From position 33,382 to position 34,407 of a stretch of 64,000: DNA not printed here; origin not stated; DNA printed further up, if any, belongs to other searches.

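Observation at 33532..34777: AbiEi/AbiEii-like (type IV TA / abortive infection) pair with an unusual 71-nt overlap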

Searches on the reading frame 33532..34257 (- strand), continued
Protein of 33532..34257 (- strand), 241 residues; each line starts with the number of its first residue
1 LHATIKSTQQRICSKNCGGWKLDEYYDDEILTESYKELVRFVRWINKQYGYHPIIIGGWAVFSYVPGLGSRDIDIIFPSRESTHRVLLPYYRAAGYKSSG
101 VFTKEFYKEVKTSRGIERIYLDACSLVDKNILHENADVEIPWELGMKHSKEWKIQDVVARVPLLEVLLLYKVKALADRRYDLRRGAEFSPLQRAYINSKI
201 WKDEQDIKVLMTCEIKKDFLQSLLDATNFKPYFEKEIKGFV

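Call 58: search_solved_structures(query=A4, max_evalue=10, show_alignments=4)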
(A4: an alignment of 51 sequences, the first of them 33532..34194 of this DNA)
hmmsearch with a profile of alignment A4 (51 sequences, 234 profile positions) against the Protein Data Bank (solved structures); distinct sequences matched with E-value up to 10: 2.
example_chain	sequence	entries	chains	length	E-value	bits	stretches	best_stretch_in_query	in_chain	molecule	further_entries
1wj5_A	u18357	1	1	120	0.86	11.9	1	182-229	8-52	hypothetical protein (RIKEN cDNA 0610009H20)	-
9r3t_A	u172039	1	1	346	2.2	10.6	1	134-227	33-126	Ubiquitinating/deubiquitinating enzyme SdeA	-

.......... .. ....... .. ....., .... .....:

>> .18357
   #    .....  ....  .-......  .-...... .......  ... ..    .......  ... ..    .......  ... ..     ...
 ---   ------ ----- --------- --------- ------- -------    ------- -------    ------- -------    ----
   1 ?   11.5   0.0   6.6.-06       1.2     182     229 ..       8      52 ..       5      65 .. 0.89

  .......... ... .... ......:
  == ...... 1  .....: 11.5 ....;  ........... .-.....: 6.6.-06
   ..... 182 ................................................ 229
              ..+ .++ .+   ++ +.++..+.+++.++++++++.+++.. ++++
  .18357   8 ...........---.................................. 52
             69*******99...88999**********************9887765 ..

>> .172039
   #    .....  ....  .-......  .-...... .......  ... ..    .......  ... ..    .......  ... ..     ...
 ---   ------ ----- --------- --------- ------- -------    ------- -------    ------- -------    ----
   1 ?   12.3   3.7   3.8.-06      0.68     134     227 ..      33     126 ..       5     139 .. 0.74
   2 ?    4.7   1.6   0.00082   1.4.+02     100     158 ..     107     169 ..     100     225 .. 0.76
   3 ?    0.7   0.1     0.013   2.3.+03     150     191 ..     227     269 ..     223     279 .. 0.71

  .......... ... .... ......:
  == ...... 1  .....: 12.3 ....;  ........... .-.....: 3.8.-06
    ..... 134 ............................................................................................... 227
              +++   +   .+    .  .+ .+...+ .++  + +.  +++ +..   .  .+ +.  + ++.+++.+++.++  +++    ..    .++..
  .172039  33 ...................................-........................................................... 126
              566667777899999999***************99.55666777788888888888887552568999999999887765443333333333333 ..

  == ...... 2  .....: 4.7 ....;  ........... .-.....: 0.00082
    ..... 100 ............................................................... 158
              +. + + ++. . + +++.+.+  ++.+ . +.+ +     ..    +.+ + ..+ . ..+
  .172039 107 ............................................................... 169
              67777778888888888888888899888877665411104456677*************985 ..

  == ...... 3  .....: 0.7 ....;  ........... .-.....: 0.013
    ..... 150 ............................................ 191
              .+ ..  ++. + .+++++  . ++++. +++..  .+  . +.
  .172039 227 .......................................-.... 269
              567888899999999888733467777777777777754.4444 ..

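Call 65: search_protein_families(library=pfam, proteins=[P0114, P0116, P0135, P0104, P0070, P0071, P0126, P0127], max_evalue=1)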
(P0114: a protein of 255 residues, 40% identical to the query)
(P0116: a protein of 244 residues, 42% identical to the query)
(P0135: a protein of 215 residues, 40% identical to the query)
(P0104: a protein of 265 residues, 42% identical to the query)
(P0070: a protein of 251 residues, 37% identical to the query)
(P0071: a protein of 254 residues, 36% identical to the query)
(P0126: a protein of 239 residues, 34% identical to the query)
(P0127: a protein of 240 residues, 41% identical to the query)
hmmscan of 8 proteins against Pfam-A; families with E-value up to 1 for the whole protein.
P0114 (255 aa): 1 family
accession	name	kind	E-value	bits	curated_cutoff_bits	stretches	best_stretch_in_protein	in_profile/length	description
PF08843.17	AbiEii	-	4.7e-06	27.1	22.5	1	52-244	34-227/238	Nucleotidyl transferase AbiEii toxin, Type IV TA system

P0116 (244 aa): 2 families
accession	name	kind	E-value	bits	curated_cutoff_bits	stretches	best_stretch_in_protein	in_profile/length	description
PF14907.12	NTP_transf_5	-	5.6e-06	26.6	31.2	1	46-216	88-241/249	Uncharacterised nucleotidyltransferase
PF08843.17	AbiEii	-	6.1e-06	26.8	22.5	1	137-238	128-221/238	Nucleotidyl transferase AbiEii toxin, Type IV TA system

P0135 (215 aa): 6 families
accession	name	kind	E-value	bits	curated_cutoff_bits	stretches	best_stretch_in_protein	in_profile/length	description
PF14907.12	NTP_transf_5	-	3.5e-06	27.2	31.2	1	18-208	59-237/249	Uncharacterised nucleotidyltransferase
PF24091.1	DUF7376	-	0.016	15.4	27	1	180-214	169-203/219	Family of unknown function (DUF7376)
PF10706.15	Aminoglyc_resit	-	0.02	15.5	21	1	32-104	15-89/149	Aminoglycoside-2''-adenylyltransferase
PF17376.7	DUF5398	-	0.027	15.3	28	1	155-196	17-58/80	Family of unknown function (DUF5398)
PF08843.17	AbiEii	-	0.033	14.6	22.5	1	80-202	84-185/238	Nucleotidyl transferase AbiEii toxin, Type IV TA system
PF10862.14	FcoT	-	0.16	12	27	1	151-207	70-125/156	FcoT-like thioesterase domain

P0104 (265 aa): 1 family
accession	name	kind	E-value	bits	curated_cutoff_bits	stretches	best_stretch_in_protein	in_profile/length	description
PF19502.5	DUF6036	-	0.0034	17.6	23.6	1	37-189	22-136/164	Nucleotidyltransferase of unknown function (DUF6036)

P0070 (251 aa): 2 families
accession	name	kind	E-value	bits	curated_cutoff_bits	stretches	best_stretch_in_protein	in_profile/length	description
PF09970.15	DUF2204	-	0.043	13.9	20.3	1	133-182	108-146/181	Nucleotidyl transferase of unknown function (DUF2204)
PF05228.19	CHASE4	-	0.25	11.9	26.2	0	156-185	16-45/140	CHASE4 domain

P0071 (254 aa): 0 families

P0126 (239 aa): 0 families

P0127 (240 aa): 1 family
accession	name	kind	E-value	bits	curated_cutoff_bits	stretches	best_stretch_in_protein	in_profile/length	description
PF08843.17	AbiEii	-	9.5e-05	22.9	22.5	1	42-230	34-223/238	Nucleotidyl transferase AbiEii toxin, Type IV TA system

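Call 66: search_protein_families(library=ncbifam, alignment_id=A4, max_evalue=1)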
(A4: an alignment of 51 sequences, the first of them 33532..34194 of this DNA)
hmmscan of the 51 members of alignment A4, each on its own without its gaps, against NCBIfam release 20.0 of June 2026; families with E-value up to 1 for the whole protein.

A. member 1, window:33532-34194:- (220 aa): 0 families

B. families by the number of members that match (of 51 scanned): 14 families
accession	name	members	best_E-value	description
NF000332.1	trim_DfrDGK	2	0.0071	DfrD/DfrG/DfrK family trimethoprim-resistant dihydrofolate reductase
NF000159.1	trim_DfrD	2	0.027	trimethoprim-resistant dihydrofolate reductase DfrD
NF010019.0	PRK13497.1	2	0.05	chemoreceptor glutamine deamidase CheD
TIGR04274.1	hypoxanDNAglyco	1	0.0001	DNA-deoxyinosine glycosylase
NF000143.1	trim_DfrG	1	0.005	trimethoprim-resistant dihydrofolate reductase DfrG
NF049854.1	tandem_WD_0033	1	0.0055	WD_0033/WD_0034 family tandem repeat-containing protein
NF001669.0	PRK00432.1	1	0.0076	30S ribosomal protein S27ae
NF005904.0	PRK07883.1-2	1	0.021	DEDD exonuclease domain-containing protein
NF038030.1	spiralin_LP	1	0.031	spiralin lipoprotein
NF007436.0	PRK09982.1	1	0.12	universal stress protein UspD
NF053835.1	PDIAV_lipo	1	0.12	PDIAV motif-containing lipoprotein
TIGR03524.1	GldJ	1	0.14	gliding motility lipoprotein GldJ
NF002604.0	PRK02260.1-4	1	0.16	S-ribosylhomocysteine lyase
NF005840.0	PRK07757.1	1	0.18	N-acetyltransferase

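Call 67: search_protein_families(library=padloc, alignment_id=A4, max_evalue=1)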
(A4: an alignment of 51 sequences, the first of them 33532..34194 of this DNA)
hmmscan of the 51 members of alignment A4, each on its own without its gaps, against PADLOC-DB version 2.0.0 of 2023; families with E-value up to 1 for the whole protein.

A. member 1, window:33532-34194:- (220 aa): 0 families

B. families by the number of members that match (of 51 scanned): 11 families
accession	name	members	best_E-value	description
PDLC02299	AbiEii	4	6e-05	AbiEii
PDLC00331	PtuB1|PtuB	1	0.0017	Unknown function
PDLC04982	PDC-S26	1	0.007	-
PDLC03546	HNH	1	0.0081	Type II restriction enzyme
PDLC02288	AbiEii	1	0.013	AbiEii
PDLC02290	AbiEii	1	0.018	AbiEii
PDLC04701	PDC-M54A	1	0.019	-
PDLC02245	AbiEi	1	0.023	AbiEi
PDLC01224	Cas11f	1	0.024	CAS-III-F; effector_SS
PDLC02304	AbiEii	1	0.042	AbiEii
PDLC02320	AbiEii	1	0.048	AbiEii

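Call 83: search_dna_similar(query=window:33532-34194:-, collection=plasmids, mode=protein, max_evalue=0.001, max_rows=15)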
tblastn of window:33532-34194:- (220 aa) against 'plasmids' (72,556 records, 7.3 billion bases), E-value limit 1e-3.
No match.

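Call 84: find_related_loci(query=A2, collection=viral_contigs, flank=6000)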
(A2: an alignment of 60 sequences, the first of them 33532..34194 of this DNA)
Query A2 (220 aa) in viral_contigs; peptide patterns used: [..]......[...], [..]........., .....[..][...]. (x = any residue, [..] = any of these).
203 stretches matched a pattern, but none encodes a relative of the query by tblastn (E <= 1e-3).
